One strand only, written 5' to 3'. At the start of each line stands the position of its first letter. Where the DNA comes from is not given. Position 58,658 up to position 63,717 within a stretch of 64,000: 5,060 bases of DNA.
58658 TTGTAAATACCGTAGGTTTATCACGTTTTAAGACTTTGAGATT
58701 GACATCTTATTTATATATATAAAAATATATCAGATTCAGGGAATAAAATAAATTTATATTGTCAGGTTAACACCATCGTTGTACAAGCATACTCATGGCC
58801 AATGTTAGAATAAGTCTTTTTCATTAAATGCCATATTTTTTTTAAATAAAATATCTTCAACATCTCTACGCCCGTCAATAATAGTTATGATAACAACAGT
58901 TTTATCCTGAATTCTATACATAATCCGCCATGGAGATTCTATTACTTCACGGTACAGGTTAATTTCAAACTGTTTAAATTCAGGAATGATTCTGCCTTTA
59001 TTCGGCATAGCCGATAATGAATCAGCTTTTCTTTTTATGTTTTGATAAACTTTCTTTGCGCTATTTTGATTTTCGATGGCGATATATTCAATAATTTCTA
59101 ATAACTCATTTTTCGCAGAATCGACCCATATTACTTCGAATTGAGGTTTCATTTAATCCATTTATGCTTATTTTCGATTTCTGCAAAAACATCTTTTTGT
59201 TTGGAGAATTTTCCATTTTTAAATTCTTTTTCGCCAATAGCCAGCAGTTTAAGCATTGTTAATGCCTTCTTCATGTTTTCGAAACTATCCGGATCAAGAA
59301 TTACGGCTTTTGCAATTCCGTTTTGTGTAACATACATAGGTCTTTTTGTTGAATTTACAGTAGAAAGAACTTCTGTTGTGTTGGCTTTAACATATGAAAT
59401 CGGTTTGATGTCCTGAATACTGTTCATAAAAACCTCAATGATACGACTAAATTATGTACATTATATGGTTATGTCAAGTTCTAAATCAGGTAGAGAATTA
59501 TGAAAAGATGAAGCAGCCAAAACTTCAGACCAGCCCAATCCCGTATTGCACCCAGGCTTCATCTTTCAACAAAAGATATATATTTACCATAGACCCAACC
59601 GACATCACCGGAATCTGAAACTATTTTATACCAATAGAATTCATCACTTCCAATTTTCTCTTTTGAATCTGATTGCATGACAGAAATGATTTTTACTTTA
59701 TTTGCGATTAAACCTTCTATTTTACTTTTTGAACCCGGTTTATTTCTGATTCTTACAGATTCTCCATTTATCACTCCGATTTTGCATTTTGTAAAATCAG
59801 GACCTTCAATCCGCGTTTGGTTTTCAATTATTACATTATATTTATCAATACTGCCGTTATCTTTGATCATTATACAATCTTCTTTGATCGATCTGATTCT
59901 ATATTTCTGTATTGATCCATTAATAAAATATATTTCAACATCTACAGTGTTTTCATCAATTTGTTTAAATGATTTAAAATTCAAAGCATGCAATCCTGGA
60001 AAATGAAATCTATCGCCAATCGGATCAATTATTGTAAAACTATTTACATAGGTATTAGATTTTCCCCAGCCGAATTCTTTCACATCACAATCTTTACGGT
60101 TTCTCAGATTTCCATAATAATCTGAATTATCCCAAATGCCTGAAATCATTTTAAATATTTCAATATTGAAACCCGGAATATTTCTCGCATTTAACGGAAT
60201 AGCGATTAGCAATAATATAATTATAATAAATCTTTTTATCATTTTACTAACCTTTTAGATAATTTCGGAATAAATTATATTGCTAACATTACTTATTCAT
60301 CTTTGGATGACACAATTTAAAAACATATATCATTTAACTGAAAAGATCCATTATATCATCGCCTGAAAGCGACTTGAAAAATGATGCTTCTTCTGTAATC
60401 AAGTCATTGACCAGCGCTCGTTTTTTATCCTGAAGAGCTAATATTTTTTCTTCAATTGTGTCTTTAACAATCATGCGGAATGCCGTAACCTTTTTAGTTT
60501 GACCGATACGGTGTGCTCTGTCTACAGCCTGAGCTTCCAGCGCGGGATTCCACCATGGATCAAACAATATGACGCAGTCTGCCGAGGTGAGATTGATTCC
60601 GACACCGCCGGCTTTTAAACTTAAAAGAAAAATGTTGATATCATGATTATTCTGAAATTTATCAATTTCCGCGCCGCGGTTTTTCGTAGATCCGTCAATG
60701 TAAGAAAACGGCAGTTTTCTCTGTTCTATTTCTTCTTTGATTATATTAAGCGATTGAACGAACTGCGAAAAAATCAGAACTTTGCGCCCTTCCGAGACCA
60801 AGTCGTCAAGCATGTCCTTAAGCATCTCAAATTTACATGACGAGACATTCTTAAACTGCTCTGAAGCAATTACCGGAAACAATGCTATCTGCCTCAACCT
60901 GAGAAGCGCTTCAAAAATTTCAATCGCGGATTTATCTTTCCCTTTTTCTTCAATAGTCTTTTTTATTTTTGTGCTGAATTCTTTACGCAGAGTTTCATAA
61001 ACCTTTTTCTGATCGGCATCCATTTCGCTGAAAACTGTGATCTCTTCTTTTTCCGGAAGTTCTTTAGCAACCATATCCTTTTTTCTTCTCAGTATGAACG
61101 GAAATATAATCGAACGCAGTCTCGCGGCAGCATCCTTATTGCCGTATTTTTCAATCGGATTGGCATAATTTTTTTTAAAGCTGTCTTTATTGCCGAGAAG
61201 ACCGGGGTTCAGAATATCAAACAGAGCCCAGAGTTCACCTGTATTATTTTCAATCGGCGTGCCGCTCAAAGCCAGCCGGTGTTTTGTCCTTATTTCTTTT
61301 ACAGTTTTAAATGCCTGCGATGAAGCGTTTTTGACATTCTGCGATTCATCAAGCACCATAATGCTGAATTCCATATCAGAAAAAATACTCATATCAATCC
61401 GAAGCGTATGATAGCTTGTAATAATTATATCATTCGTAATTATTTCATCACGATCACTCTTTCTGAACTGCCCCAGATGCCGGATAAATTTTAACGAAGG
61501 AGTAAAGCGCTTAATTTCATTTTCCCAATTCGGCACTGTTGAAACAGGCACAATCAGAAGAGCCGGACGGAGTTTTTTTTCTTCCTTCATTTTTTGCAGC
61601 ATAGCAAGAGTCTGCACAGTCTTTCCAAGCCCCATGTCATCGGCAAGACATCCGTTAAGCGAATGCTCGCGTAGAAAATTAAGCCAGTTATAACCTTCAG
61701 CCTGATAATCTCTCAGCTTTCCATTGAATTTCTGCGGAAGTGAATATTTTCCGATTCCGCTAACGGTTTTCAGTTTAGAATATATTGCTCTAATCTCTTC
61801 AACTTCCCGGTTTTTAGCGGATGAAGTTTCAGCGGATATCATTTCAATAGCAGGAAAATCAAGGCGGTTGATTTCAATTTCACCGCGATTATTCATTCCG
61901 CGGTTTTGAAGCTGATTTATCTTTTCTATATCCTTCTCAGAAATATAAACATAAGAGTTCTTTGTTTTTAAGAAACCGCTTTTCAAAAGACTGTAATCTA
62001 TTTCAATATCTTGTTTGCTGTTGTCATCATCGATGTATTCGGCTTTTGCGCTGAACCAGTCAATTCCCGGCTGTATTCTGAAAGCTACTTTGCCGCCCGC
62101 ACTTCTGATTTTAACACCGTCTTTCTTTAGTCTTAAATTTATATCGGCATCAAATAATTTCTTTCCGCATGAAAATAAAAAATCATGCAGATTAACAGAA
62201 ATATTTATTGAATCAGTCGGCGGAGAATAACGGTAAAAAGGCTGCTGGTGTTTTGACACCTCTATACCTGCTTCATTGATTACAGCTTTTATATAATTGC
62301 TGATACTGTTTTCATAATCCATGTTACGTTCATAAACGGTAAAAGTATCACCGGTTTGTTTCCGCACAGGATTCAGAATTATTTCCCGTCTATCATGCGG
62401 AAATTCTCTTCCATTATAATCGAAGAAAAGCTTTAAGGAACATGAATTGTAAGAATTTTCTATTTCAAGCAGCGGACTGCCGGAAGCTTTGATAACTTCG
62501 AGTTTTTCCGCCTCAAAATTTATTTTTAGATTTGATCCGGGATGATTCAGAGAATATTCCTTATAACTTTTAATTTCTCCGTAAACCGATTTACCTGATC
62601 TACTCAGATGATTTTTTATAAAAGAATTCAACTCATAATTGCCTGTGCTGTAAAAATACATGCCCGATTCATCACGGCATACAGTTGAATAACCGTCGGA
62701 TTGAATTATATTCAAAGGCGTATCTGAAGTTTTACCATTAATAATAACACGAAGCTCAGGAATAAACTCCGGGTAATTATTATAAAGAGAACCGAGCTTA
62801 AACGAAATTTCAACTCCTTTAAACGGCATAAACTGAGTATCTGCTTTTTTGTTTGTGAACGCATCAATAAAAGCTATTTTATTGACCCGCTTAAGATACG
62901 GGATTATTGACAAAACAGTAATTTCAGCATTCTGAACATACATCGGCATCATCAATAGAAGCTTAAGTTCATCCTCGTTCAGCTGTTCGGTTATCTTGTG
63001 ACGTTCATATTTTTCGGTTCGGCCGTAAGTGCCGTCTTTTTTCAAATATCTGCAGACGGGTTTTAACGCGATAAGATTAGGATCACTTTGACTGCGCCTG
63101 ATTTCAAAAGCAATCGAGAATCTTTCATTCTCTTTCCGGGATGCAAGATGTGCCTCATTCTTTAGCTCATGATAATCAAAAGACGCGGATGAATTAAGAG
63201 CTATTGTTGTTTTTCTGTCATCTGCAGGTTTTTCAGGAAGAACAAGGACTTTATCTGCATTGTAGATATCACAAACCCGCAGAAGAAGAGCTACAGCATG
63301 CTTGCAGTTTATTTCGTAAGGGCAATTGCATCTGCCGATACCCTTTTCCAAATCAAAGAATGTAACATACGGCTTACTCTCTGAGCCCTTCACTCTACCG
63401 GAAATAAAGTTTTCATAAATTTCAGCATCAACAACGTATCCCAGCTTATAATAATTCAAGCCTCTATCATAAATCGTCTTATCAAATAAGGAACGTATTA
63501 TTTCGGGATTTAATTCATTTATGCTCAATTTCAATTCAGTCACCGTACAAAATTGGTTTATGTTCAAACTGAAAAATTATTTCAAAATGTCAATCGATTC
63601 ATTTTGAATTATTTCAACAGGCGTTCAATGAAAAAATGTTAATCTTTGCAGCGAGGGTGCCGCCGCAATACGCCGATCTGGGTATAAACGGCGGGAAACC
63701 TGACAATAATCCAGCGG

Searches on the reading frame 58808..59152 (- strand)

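Call 58: search_protein_families(library=pfam, proteins=[window:58808-59152:-], max_evalue=0.00001)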
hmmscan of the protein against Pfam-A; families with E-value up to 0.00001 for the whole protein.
window:58808-59152:- (115 aa): 1 family
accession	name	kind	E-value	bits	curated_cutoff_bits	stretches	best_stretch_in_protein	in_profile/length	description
PF05016.21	ParE_toxin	-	3.6e-15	56.7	23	1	7-97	1-88/89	ParE toxin of type II toxin-antitoxin system, parDE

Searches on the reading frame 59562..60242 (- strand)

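Call 58: search_protein_families(library=pfam, proteins=[window:59562-60242:-], max_evalue=0.00001)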
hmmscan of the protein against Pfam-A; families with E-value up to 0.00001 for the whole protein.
window:59562-60242:- (227 aa): 1 family
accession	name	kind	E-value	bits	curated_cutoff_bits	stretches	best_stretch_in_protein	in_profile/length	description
PF08239.17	SH3_3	-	1.3e-06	28.9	27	1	162-223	2-54/54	Bacterial SH3 domain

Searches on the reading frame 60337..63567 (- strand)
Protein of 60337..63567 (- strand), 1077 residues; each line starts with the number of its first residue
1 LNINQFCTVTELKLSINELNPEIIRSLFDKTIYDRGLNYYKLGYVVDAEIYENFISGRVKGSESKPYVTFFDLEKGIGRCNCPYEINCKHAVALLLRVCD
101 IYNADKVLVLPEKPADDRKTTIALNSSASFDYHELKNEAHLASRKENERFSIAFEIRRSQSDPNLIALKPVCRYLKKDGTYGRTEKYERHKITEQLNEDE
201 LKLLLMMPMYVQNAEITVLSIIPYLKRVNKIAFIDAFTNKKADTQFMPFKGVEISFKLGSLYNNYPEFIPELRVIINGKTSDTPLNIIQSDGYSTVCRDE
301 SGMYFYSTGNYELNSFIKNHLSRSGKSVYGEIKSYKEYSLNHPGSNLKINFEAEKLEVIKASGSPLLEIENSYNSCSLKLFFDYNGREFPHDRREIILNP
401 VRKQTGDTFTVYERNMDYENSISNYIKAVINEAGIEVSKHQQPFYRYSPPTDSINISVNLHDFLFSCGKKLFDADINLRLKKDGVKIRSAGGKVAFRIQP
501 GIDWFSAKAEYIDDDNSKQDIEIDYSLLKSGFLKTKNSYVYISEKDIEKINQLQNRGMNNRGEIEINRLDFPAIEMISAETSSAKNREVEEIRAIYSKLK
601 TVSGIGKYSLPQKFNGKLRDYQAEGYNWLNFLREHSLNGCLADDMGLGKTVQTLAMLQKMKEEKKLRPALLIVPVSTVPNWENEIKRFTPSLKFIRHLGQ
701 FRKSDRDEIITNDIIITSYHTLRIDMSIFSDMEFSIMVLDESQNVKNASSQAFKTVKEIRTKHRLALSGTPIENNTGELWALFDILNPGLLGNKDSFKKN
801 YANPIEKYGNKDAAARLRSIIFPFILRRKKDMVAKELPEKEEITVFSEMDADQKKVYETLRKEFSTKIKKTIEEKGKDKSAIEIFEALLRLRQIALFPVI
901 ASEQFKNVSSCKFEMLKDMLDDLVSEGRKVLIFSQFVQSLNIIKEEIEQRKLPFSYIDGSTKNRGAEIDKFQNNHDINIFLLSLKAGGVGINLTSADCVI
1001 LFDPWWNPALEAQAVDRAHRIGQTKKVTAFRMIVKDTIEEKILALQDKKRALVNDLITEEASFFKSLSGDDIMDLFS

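Call 58: search_protein_families(library=pfam, proteins=[window:60337-63567:-], max_evalue=0.00001)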
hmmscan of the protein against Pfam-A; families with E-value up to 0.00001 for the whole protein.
window:60337-63567:- (1077 aa): 4 families
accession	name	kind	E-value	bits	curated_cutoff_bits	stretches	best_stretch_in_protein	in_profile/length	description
PF00176.29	SNF2-rel_dom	-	5.1e-72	242.9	24.9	1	621-894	1-284/290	SNF2-related domain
PF00271.37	Helicase_C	-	7e-25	87.9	23.5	1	912-1022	2-110/110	Helicase conserved C-terminal domain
PF04851.21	ResIII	-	2.8e-12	47.3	22.5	1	617-772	3-163/164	Type III restriction enzyme, res subunit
PF16203.11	ERCC3_RAD25_C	-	6.4e-07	29.3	27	0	912-1026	45-159/248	ERCC3/RAD25/XPB C-terminal helicase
